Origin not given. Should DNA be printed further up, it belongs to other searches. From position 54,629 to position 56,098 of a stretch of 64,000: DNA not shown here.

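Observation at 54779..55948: Unusual SDR reductase-CDA deaminase fusion protein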

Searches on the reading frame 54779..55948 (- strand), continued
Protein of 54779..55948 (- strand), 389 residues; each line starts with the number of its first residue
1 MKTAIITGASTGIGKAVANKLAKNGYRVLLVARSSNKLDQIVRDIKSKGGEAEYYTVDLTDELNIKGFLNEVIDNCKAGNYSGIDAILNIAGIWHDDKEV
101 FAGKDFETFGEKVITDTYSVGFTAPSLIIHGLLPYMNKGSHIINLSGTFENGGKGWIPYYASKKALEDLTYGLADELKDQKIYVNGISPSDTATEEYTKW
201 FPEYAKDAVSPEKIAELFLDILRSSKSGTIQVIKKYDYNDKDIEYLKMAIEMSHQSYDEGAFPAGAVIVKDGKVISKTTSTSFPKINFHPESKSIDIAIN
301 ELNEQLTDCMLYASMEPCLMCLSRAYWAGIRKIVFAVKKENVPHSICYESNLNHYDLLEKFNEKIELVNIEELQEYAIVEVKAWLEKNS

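Call 70: search_protein_families(library=pfam, proteins=[P0317, P0334, P0370, P0374, P0368, P0365, P0256, P0295], max_evalue=0.001)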
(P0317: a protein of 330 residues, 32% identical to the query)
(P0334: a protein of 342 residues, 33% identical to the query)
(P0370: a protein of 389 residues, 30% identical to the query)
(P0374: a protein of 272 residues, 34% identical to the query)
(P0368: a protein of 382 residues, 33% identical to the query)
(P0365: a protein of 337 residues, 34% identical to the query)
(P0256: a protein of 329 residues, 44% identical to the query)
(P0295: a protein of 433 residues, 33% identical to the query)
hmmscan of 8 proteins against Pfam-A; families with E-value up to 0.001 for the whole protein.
P0317 (330 aa): 10 families
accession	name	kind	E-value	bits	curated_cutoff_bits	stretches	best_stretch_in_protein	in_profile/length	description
PF00383.29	dCMP_cyt_deam_1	-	5.7e-40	135.8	25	2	174-275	2-102/102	Cytidine and deoxycytidylate deaminase zinc-binding region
PF14437.12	MafB19-deam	-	5.1e-25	88.5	27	2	177-277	4-103/142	MafB19-like deaminase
PF14439.12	Bd3614-deam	-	6e-16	58.9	38.5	2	32-96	12-75/113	Bd3614-like deaminase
PF08210.17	APOBEC_N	-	1.5e-10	41.8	25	1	56-96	45-86/170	APOBEC-like N-terminal domain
PF18750.7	SNAD4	-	2e-10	41.2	27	2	56-95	31-71/130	Secreted Novel AID/APOBEC-like Deaminase 4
PF18778.7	NAD1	-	4.9e-10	40.2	27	1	56-96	49-91/175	Novel AID APOBEC clade 1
PF18782.7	NAD2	-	5.8e-07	30.2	27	0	54-95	52-94/179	Novel AID APOBEC clade 2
PF18772.7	APOBEC2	-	1.4e-06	28.8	26.8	0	55-95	48-89/175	APOBEC2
PF18774.7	APOBEC4_like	-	0.00018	21.9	26.7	0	51-95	29-72/131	APOBEC4-like -AID/APOBEC-deaminase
PF18769.7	APOBEC1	-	0.00021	21.9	27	0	51-94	11-56/101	APOBEC1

P0334 (342 aa): 8 families
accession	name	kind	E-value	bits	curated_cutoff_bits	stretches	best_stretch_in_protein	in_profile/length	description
PF00383.29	dCMP_cyt_deam_1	-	3e-42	143.1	25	2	182-280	4-101/102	Cytidine and deoxycytidylate deaminase zinc-binding region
PF14437.12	MafB19-deam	-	1.2e-38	132.6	27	2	181-285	2-105/142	MafB19-like deaminase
PF14439.12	Bd3614-deam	-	1.4e-13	51.3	38.5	2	32-95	14-76/113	Bd3614-like deaminase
PF18750.7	SNAD4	-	2.6e-08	34.4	27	0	52-93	29-71/130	Secreted Novel AID/APOBEC-like Deaminase 4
PF08210.17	APOBEC_N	-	7.5e-08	33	25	0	218-269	33-85/170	APOBEC-like N-terminal domain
PF18778.7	NAD1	-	1.4e-06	29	27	0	54-93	49-90/175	Novel AID APOBEC clade 1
PF18772.7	APOBEC2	-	5.6e-06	26.9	26.8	0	45-93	38-89/175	APOBEC2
PF14441.12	OTT_1508_deam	-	0.0006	20.2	27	0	56-94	2-40/64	OTT_1508-like deaminase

P0370 (389 aa): 5 families
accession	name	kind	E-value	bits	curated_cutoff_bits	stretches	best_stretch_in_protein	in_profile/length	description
PF00383.29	dCMP_cyt_deam_1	-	1.3e-40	137.8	25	2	208-307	3-101/102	Cytidine and deoxycytidylate deaminase zinc-binding region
PF14437.12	MafB19-deam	-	2.5e-31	108.9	27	2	208-311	2-104/142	MafB19-like deaminase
PF14439.12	Bd3614-deam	-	9.2e-13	48.6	38.5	2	233-295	12-73/113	Bd3614-like deaminase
PF18750.7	SNAD4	-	1.3e-06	28.9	27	0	253-293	27-68/130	Secreted Novel AID/APOBEC-like Deaminase 4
PF18769.7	APOBEC1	-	0.00052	20.6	27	0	251-294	10-55/101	APOBEC1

P0374 (272 aa): 3 families
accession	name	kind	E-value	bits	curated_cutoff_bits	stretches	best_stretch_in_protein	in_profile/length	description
PF00383.29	dCMP_cyt_deam_1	-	6.7e-41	138.8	25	2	2-102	2-101/102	Cytidine and deoxycytidylate deaminase zinc-binding region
PF14437.12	MafB19-deam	-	6e-34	117.4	27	2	5-128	4-125/142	MafB19-like deaminase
PF08210.17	APOBEC_N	-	0.00068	20.1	25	0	41-91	34-85/170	APOBEC-like N-terminal domain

P0368 (382 aa): 2 families
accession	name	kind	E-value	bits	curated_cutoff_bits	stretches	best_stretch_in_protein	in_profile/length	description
PF00383.29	dCMP_cyt_deam_1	-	1.2e-45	154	25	2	28-126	4-101/102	Cytidine and deoxycytidylate deaminase zinc-binding region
PF14437.12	MafB19-deam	-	4.2e-38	130.9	27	2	27-131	2-105/142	MafB19-like deaminase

P0365 (337 aa): 3 families
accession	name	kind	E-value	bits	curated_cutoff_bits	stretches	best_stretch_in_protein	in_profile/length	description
PF00383.29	dCMP_cyt_deam_1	-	6.8e-51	170.9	25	2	170-268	3-101/102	Cytidine and deoxycytidylate deaminase zinc-binding region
PF14437.12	MafB19-deam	-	1.7e-40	138.6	27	2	170-270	2-102/142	MafB19-like deaminase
PF18750.7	SNAD4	-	0.00062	20.3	27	0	215-257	28-71/130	Secreted Novel AID/APOBEC-like Deaminase 4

P0256 (329 aa): 4 families
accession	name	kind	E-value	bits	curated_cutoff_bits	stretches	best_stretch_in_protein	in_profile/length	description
PF00106.31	adh_short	-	6.1e-38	130.7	26.6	1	95-288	2-191/195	short chain dehydrogenase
PF13561.12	adh_short_C2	-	5.4e-29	101.9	27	1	100-323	1-230/236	Enoyl-(Acyl carrier protein) reductase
PF08659.16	KR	-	2.7e-07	31.1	22.6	1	97-182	4-95/180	KR domain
PF01370.27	Epimerase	-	0.00036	20.5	20.9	1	97-186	2-82/240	NAD dependent epimerase/dehydratase family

P0295 (433 aa): 4 families
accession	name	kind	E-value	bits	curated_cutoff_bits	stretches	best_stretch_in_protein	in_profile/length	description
PF00106.31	adh_short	-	4.6e-34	118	26.6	1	172-372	2-192/195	short chain dehydrogenase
PF13561.12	adh_short_C2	-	1.1e-27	97.6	27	1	177-404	1-229/236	Enoyl-(Acyl carrier protein) reductase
PF08659.16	KR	-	5.1e-09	36.7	22.6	1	171-343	1-163/180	KR domain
PF01370.27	Epimerase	-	7.5e-05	22.7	20.9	1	174-261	2-76/240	NAD dependent epimerase/dehydratase family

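Call 71: search_protein_families(library=padloc, proteins=[window:54779-55948:-], max_evalue=0.01)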
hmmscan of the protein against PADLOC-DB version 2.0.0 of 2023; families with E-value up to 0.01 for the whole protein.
window:54779-55948:- (389 aa): 2 families
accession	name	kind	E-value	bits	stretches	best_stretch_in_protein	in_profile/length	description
PDLC02373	dCTPase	-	0.0011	15.9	1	299-335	450-485/630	-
PDLC02267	AbiEi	-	0.0077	13.7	0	315-381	53-114/252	AbiEi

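Call 72: search_protein_families(library=phrogs, proteins=[window:54779-55948:-], max_evalue=0.001)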
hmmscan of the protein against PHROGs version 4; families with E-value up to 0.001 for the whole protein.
window:54779-55948:- (389 aa): 3 families
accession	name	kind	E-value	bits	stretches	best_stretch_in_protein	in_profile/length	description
phrog_3142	-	moron, auxiliary metabolic gene and host takeover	3.9e-33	115.7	1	1-255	287-535/596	FabG-like 3-oxoacyl-(acyl-carrier-protein) reductase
phrog_174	-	DNA, RNA and nucleotide metabolism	3.5e-10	41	1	299-341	186-229/384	dCMP deaminase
phrog_540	-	DNA, RNA and nucleotide metabolism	4.6e-07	29.6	1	1-70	292-351/715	nucleotide-sugar epimerase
